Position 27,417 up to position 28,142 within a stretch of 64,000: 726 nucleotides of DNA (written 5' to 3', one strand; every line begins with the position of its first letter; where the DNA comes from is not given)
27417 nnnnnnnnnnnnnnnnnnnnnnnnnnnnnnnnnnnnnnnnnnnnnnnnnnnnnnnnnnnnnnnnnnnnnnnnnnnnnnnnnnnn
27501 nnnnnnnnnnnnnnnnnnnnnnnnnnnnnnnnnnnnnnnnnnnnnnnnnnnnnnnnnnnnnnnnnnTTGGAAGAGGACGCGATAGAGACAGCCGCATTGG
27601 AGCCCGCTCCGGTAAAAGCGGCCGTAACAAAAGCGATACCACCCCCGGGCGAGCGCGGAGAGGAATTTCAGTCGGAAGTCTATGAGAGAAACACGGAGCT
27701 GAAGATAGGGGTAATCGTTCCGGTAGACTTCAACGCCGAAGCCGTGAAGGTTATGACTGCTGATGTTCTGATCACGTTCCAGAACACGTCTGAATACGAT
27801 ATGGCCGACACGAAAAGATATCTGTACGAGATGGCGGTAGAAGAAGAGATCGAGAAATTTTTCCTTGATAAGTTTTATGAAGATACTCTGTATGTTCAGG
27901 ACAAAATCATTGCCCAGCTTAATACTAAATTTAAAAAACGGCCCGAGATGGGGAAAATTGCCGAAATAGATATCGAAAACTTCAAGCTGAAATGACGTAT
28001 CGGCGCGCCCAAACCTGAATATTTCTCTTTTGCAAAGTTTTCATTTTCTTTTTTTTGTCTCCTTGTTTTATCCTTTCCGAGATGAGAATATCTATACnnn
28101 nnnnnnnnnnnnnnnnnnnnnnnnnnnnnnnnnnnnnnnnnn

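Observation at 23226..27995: Giant hyper-acidic zinc-ribbon/DUF3426-type membrane protein with a 1250-aa disordered linker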

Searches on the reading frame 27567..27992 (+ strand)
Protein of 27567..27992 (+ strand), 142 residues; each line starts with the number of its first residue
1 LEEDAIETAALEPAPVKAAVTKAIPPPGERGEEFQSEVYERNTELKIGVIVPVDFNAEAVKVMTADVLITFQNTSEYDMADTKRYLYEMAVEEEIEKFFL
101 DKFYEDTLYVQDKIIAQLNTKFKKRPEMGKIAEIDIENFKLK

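Call 25: predict_structure(alignment_id=A1)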
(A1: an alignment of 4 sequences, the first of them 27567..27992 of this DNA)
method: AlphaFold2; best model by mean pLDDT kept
length: 142 residues; sequences in the alignment: 4
mean_pLDDT: 71.0   pTM: 0.59
mean pLDDT of the five models: 71.0, 67.7, 67.2, 66.6, 64.7
residues with pLDDT >= 90: 17; 70-90: 71; 50-70: 14; < 50: 40
segments of 3 or more residues with pLDDT < 50: 1-40
pLDDT, mean of each block of 10 residues (from residue 1): 40 41 43 42 83 67 88 89 90 86 63 88 85 88 78
secondary structure, 60 per line:
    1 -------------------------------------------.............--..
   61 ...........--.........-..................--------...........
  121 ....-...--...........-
elements in order: E44-56 E59-71 H74-82 H84-101 H110-124 E131-141

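Call 27: search_protein_representatives(alignment_id=A1)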
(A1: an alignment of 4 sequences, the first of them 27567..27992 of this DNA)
Query: 4 sequences, 129 profile positions. Proteins with E-value up to 0.001 (for the whole library): 94; up to 1e-10: 28; up to 1e-30: 8. The best 94 are listed.
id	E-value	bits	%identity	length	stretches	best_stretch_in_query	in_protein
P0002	1.3e-61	222.4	-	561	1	1-129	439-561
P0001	3.5e-60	217.8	-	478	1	2-129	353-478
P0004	2.5e-59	215.0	-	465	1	2-129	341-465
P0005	3.3e-56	204.9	-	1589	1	3-129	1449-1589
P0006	3.5e-45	169.3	-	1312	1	23-129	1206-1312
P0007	3.7e-45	169.2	-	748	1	22-129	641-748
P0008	1.0e-42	161.3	-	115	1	18-129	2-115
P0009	3.9e-36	140.0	-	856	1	10-128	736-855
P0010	9.9e-22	93.4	-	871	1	10-128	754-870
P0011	1.0e-19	87.0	-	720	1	9-128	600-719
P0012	2.0e-19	86.0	-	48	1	83-129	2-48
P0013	1.2e-17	80.3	-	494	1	11-128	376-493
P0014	2.0e-17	79.5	-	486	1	7-127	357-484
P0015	3.4e-17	78.8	-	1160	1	20-128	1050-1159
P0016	9.0e-17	77.4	-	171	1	4-125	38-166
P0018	2.1e-16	76.2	-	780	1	25-127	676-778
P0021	1.7e-15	73.3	-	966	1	12-128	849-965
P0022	3.3e-15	72.4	-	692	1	10-114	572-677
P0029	4.9e-11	58.9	-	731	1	25-115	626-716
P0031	2.7e-10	56.4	-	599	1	20-111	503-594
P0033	1.1e-09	54.5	-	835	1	28-128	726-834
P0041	1.8e-08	50.6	-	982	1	28-128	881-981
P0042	2.4e-08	50.2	-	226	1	19-128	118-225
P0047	7.6e-08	48.5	-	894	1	14-128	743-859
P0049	1.3e-07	47.8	-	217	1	28-128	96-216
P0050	1.4e-07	47.7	-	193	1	28-128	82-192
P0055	3.8e-07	46.3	-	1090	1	21-128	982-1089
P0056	4.0e-07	46.2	-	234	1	29-129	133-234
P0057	4.8e-07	46.0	-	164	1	15-129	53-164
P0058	5.8e-07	45.7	-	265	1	23-128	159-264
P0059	7.2e-07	45.4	-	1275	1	27-128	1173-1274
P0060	7.5e-07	45.3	-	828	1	22-128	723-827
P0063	1.3e-06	44.6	-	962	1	17-128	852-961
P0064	1.7e-06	44.2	-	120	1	25-129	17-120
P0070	3.9e-06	43.0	-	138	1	35-128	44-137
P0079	3.3e-05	40.0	-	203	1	35-129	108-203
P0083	5.1e-05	39.4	-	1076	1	27-126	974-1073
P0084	5.2e-05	39.4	-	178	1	28-128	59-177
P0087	1.1e-04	38.4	-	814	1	29-128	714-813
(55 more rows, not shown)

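Call 31: search_protein_families(library=pfam, alignment_id=A2, max_evalue=0.01)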
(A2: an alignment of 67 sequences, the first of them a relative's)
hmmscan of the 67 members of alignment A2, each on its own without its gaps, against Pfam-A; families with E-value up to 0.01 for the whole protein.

A. member 1, P0005 (1589 aa): 1 family
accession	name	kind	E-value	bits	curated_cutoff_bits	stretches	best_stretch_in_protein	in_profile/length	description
PF13717.11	Zn_ribbon_4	-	1.7e-09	37.9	30.3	1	1-36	1-36/36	zinc-ribbon domain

B. families by the number of members that match (of 67 scanned): 17 families
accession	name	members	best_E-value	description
PF13717.11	Zn_ribbon_4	37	4e-12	zinc-ribbon domain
PF03748.19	FliL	30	2.6e-07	Flagellar basal body-associated protein FliL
PF13719.11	Zn_ribbon_5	28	2.2e-10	zinc-ribbon domain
PF16973.10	FliN_N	15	4.3e-19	Flagellar motor switch protein FliN N-terminal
PF25206.1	DUF7836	13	4.5e-05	Domain of unknown function (DUF7836)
PF13365.12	Trypsin_2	1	1.2e-13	Trypsin-like peptidase domain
PF00725.27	3HCDH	1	1.1e-10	3-hydroxyacyl-CoA dehydrogenase, C-terminal domain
PF05650.16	DUF802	1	6.2e-07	Domain of unknown function (DUF802)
PF13174.12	TPR_6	1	2.1e-06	Tetratricopeptide repeat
PF22448.1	RepB_primase_C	1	2.4e-06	RepB DNA-primase C-terminal helical domain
PF13525.12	YfiO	1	0.00053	Outer membrane lipoprotein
PF07719.23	TPR_2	1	0.0014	Tetratricopeptide repeat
PF00089.32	Trypsin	1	0.0017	Trypsin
PF11018.13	Cuticle_3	1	0.0031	Pupal cuticle protein C1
PF19803.4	DUF6286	1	0.0084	Family of unknown function (DUF6286)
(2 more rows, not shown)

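Call 32: search_protein_families(library=pfam, proteins=[P0006, P0007, P0009, P0015, P0029, P0011, P0021, P0022, P0018, P0010], max_evalue=0.1)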
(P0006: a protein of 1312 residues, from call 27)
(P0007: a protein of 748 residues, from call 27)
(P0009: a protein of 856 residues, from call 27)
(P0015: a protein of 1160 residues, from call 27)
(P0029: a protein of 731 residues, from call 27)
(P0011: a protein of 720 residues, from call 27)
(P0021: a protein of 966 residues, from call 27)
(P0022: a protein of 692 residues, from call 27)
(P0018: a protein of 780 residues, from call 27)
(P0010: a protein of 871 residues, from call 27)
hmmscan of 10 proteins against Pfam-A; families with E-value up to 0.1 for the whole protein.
P0006 (1312 aa): 5 families
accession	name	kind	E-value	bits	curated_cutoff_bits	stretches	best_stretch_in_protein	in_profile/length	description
PF13717.11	Zn_ribbon_4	-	1.8e-08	34.6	30.3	1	1-36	1-36/36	zinc-ribbon domain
PF13719.11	Zn_ribbon_5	-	6.2e-05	23.1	29.3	1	1-36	1-36/37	zinc-ribbon domain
PF25206.1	DUF7836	-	0.011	16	26.7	1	3-33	8-38/59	Domain of unknown function (DUF7836)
PF13567.11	DUF4131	-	0.084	13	31.6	0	1072-1128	22-79/165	Domain of unknown function (DUF4131)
PF09279.17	EF-hand_like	-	0.09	13.7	21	0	608-645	6-43/86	Phosphoinositide-specific phospholipase C, efhand-like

P0007 (748 aa): 4 families
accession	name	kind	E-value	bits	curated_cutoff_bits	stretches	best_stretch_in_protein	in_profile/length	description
PF13717.11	Zn_ribbon_4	-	6.5e-10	39.2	30.3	1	1-36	1-36/36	zinc-ribbon domain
PF13719.11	Zn_ribbon_5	-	8.6e-07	29.1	29.3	1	1-36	1-36/37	zinc-ribbon domain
PF25206.1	DUF7836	-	0.026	14.8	26.7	1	3-33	8-38/59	Domain of unknown function (DUF7836)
PF18449.8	Endotoxin_C2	-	0.046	14.7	30.7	0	237-265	5-33/63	Pesticidal crystal protein Cry1Aa, domain IV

P0009 (856 aa): 4 families
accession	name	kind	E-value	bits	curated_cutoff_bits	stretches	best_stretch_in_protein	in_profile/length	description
PF13717.11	Zn_ribbon_4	-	2.7e-09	37.3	30.3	1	1-36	1-36/36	zinc-ribbon domain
PF13719.11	Zn_ribbon_5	-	3.4e-05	23.9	29.3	1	1-36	1-36/37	zinc-ribbon domain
PF25206.1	DUF7836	-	0.0045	17.2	26.7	1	3-33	8-38/59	Domain of unknown function (DUF7836)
PF24441.1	DUF7560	-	0.085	13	27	0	3-17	6-20/44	Family of unknown function (DUF7560)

P0015 (1160 aa): 3 families
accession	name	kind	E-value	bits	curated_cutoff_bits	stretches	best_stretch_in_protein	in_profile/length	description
PF13717.11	Zn_ribbon_4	-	1.1e-06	28.9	30.3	1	1-36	1-36/36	zinc-ribbon domain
PF25206.1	DUF7836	-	0.00031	21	26.7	1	3-32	8-37/59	Domain of unknown function (DUF7836)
PF13719.11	Zn_ribbon_5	-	0.0035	17.5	29.3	1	1-36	1-36/37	zinc-ribbon domain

P0029 (731 aa): 0 families

P0011 (720 aa): 0 families

P0021 (966 aa): 3 families
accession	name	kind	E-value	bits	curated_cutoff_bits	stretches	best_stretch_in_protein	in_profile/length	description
PF13717.11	Zn_ribbon_4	-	3.5e-10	40.1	30.3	1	1-36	1-36/36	zinc-ribbon domain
PF13719.11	Zn_ribbon_5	-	7.9e-07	29.2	29.3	1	1-36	1-36/37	zinc-ribbon domain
PF25206.1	DUF7836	-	0.0083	16.4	26.7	1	3-33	8-38/59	Domain of unknown function (DUF7836)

P0022 (692 aa): 4 families
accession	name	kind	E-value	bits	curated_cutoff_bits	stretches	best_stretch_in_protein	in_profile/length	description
PF13717.11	Zn_ribbon_4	-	4e-12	46.3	30.3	1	4-39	1-36/36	zinc-ribbon domain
PF13719.11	Zn_ribbon_5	-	3.6e-05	23.9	29.3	1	4-38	1-35/37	zinc-ribbon domain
PF25206.1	DUF7836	-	0.0026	18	26.7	1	6-36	8-38/59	Domain of unknown function (DUF7836)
PF20120.5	DUF6510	-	0.019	15.3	26.4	1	5-48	26-71/86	Family of unknown function (DUF6510)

P0018 (780 aa): 2 families
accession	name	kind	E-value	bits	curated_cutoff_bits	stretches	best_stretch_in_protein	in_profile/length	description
PF13717.11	Zn_ribbon_4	-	3.2e-11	43.4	30.3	1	1-36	1-36/36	zinc-ribbon domain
PF13719.11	Zn_ribbon_5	-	1.5e-05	25.1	29.3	1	1-35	1-35/37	zinc-ribbon domain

P0010 (871 aa): 4 families
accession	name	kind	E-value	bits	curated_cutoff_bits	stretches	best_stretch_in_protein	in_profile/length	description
PF13717.11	Zn_ribbon_4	-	1e-09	38.6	30.3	1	1-36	1-36/36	zinc-ribbon domain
PF13719.11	Zn_ribbon_5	-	3.8e-09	36.6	29.3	1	1-35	1-35/37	zinc-ribbon domain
PF22448.1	RepB_primase_C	-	2.4e-06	27.7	26.1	0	191-214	17-40/54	RepB DNA-primase C-terminal helical domain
PF19803.4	DUF6286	-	0.0084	17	35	0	135-208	29-102/108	Family of unknown function (DUF6286)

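Call 38: find_encoding_contigs(protein=P0006, flank=10000, max_places=3)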
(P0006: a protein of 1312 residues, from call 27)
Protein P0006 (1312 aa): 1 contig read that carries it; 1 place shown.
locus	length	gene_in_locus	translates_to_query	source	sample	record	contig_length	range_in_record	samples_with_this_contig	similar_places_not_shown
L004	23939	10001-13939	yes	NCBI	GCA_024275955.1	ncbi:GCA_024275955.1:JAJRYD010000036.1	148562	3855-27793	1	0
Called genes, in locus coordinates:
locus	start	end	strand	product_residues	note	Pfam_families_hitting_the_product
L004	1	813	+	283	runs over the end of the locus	PF08902:DUF1848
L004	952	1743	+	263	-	PF00072:Response_reg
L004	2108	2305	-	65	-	-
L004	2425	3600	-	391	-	PF01820:Dala_Dala_lig_N, PF02786:CPSase_L_D2, PF02222:ATP-grasp (faint), PF07478:Dala_Dala_lig_C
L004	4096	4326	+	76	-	PF09834:DUF2061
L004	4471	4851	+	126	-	PF01042:Ribonuc_L-PSP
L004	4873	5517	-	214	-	PF01936:NYN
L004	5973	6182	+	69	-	-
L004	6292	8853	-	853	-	PF11897:DUF3417, PF00343:Phosphorylase, PF28476:GlgP_C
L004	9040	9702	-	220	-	PF01464:SLT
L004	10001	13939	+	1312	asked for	PF13717:Zn_ribbon_4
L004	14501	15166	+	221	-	PF00072:Response_reg, PF00512:HisKA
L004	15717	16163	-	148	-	-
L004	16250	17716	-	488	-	PF01425:Amidase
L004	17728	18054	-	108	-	PF02686:GatC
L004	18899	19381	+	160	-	PF03449:GreA_GreB_N, PF01272:GreA_GreB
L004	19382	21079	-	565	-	PF02463:SMC_N, PF13175:AAA_15, PF13476:AAA_23, PF13555:AAA_29 (faint), PF13304:AAA_21 (faint)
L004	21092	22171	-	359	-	PF00990:GGDEF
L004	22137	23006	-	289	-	PF01513:NAD_kinase, PF20143:NAD_kinase_C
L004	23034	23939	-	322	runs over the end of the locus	PF01636:APH, PF02958:EcKL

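Call 43: find_encoding_contigs(protein=P0059, flank=10000, max_places=2)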
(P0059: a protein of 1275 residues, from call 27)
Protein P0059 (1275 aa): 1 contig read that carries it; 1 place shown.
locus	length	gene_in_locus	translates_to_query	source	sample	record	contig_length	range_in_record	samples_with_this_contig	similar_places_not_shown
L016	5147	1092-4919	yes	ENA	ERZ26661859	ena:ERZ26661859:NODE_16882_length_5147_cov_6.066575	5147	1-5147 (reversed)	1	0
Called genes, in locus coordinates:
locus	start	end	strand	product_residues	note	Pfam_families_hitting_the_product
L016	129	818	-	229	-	PF01464:SLT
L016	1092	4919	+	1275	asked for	PF13717:Zn_ribbon_4 (weak), PF13719:Zn_ribbon_5 (weak)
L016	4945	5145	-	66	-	?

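Call 44: find_encoding_contigs(protein=P0033, flank=10000, max_places=2)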
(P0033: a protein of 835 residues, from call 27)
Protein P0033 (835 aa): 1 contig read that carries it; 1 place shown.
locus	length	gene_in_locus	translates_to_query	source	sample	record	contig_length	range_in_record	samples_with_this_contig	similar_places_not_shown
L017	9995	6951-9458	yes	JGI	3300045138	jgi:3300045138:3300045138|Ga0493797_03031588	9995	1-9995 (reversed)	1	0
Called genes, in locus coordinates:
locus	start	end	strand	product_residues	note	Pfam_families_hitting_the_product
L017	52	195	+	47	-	-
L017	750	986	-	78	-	PF01206:TusA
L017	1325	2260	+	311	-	PF00560:LRR_1 (faint), PF12799:LRR_4 (faint), PF13516:LRR_6 (faint)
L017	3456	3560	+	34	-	-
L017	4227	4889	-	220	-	PF12799:LRR_4 (faint), PF13516:LRR_6 (faint), PF00560:LRR_1 (faint)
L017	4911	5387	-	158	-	PF08238:Sel1 (faint)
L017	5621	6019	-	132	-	-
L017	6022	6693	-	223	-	PF01464:SLT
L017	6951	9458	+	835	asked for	-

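Call 45: list_cluster_members(proteins=[P0005, P0015, P0021, P0009, P0041, P0055, P0063, P0083, P0031, P0047])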
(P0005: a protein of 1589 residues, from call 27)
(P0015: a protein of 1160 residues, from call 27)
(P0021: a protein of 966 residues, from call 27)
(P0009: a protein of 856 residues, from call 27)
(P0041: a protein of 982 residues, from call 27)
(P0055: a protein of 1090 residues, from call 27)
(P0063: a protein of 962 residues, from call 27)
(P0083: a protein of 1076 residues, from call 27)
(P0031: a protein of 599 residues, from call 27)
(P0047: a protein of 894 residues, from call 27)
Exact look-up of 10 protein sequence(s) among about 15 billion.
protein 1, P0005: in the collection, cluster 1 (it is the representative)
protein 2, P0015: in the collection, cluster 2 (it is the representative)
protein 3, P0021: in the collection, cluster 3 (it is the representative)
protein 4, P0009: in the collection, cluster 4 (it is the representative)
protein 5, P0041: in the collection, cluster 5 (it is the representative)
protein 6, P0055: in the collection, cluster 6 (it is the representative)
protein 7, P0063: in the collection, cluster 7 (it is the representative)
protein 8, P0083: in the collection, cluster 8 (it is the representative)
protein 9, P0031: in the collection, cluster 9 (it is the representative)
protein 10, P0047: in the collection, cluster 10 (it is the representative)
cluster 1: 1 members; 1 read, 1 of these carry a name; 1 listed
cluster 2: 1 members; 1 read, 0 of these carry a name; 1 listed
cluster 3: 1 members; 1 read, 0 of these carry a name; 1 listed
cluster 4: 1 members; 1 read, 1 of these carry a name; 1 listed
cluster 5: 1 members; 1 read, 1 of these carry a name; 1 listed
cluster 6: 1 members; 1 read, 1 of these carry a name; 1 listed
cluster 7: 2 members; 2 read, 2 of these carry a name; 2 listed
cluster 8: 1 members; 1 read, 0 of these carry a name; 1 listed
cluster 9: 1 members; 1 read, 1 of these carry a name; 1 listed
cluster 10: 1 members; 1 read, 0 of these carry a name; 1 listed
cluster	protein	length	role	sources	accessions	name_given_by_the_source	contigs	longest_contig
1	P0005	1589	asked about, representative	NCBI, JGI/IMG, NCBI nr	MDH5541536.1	MAG: zinc-ribbon domain-containing protein [Nitrospinota bacterium] | zinc-ribbon domain-containing protein [Nitrospinota bacterium]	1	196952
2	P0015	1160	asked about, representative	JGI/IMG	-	-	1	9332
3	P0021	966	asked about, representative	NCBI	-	-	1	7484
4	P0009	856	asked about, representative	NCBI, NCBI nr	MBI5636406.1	MAG: zinc-ribbon domain-containing protein [Nitrospinae bacterium] | zinc-ribbon domain-containing protein [Nitrospinota bacterium]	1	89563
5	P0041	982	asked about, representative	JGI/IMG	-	hypothetical protein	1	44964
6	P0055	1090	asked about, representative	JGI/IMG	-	predicted Zn finger-like uncharacterized protein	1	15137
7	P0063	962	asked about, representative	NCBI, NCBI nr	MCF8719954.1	flagellar basal body-associated protein FliL [Nitrospina gracilis Nb-211]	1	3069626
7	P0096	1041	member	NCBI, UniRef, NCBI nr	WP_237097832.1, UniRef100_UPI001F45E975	zinc-ribbon domain-containing protein [Nitrospina gracilis] | zinc-ribbon domain-containing protein n=1 Tax=Nitrospina gracilis TaxID=35801 ...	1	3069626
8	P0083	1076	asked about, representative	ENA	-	-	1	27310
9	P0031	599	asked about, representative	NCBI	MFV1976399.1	MAG: zinc-ribbon domain-containing protein, partial [Candidatus Scalindua sp.]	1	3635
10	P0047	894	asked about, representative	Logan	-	-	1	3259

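Call 51: search_protein_families(library=pfam, proteins=[P0055, P0059, P0096, P0033, P0041, P0083, P0060, P0087], max_evalue=0.01)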
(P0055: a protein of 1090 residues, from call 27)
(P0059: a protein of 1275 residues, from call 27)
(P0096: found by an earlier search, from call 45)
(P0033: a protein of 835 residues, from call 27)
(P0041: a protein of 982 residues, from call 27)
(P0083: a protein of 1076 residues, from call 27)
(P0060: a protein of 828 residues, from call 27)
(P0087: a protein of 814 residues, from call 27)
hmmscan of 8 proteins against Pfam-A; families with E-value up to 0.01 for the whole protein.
P0055 (1090 aa): 2 families
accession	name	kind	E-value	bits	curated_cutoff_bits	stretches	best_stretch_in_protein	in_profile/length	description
PF13717.11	Zn_ribbon_4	-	8.2e-08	32.5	30.3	1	1-35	1-35/36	zinc-ribbon domain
PF13719.11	Zn_ribbon_5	-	0.00017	21.7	29.3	1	1-35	1-35/37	zinc-ribbon domain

P0059 (1275 aa): 3 families
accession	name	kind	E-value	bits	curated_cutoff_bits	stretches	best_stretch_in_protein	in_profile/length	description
PF13717.11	Zn_ribbon_4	-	2.1e-07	31.2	30.3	1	1-35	1-35/36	zinc-ribbon domain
PF13719.11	Zn_ribbon_5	-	4.4e-06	26.8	29.3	1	1-35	1-35/37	zinc-ribbon domain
PF03748.19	FliL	-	0.0075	17.2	24.6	1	1191-1275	18-103/103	Flagellar basal body-associated protein FliL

P0096 (1041 aa): 3 families
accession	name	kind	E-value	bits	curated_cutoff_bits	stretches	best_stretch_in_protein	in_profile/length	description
PF13717.11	Zn_ribbon_4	-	2.8e-08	34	30.3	1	1-36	1-36/36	zinc-ribbon domain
PF03748.19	FliL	-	0.00051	21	24.6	1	957-1041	19-103/103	Flagellar basal body-associated protein FliL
PF13719.11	Zn_ribbon_5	-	0.0051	17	29.3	1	1-35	1-35/37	zinc-ribbon domain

P0033 (835 aa): 2 families
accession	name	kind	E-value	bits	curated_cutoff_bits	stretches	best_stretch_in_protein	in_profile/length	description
PF16973.10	FliN_N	-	9.9e-05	22.6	24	1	385-409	9-33/50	Flagellar motor switch protein FliN N-terminal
PF03748.19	FliL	-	0.0083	17.1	24.6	1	753-835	20-103/103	Flagellar basal body-associated protein FliL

P0041 (982 aa): 0 families

P0083 (1076 aa): 3 families
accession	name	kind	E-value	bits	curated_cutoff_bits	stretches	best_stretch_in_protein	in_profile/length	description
PF13717.11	Zn_ribbon_4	-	6.9e-08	32.7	30.3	1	1-35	1-35/36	zinc-ribbon domain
PF13719.11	Zn_ribbon_5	-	1.9e-05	24.8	29.3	1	1-35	1-35/37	zinc-ribbon domain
PF03748.19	FliL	-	0.0016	19.4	24.6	1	990-1076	16-103/103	Flagellar basal body-associated protein FliL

P0060 (828 aa): 4 families
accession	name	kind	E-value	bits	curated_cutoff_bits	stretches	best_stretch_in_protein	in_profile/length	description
PF16973.10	FliN_N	-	2.7e-15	56.4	24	1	324-346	7-29/50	Flagellar motor switch protein FliN N-terminal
PF05650.16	DUF802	-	6.2e-07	30.2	22.6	0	507-535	15-33/53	Domain of unknown function (DUF802)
PF13717.11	Zn_ribbon_4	-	2e-06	28.1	30.3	1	1-35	1-35/36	zinc-ribbon domain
PF13719.11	Zn_ribbon_5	-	1e-05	25.6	29.3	1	1-35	1-35/37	zinc-ribbon domain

P0087 (814 aa): 4 families
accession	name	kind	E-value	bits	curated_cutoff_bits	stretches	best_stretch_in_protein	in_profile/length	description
PF13717.11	Zn_ribbon_4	-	2.3e-08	34.3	30.3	1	1-36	1-36/36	zinc-ribbon domain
PF13719.11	Zn_ribbon_5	-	7.1e-06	26.1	29.3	1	1-35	1-35/37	zinc-ribbon domain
PF03748.19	FliL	-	0.00049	21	24.6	1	730-814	18-103/103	Flagellar basal body-associated protein FliL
PF25206.1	DUF7836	-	0.00076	19.7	26.7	1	2-37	7-42/59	Domain of unknown function (DUF7836)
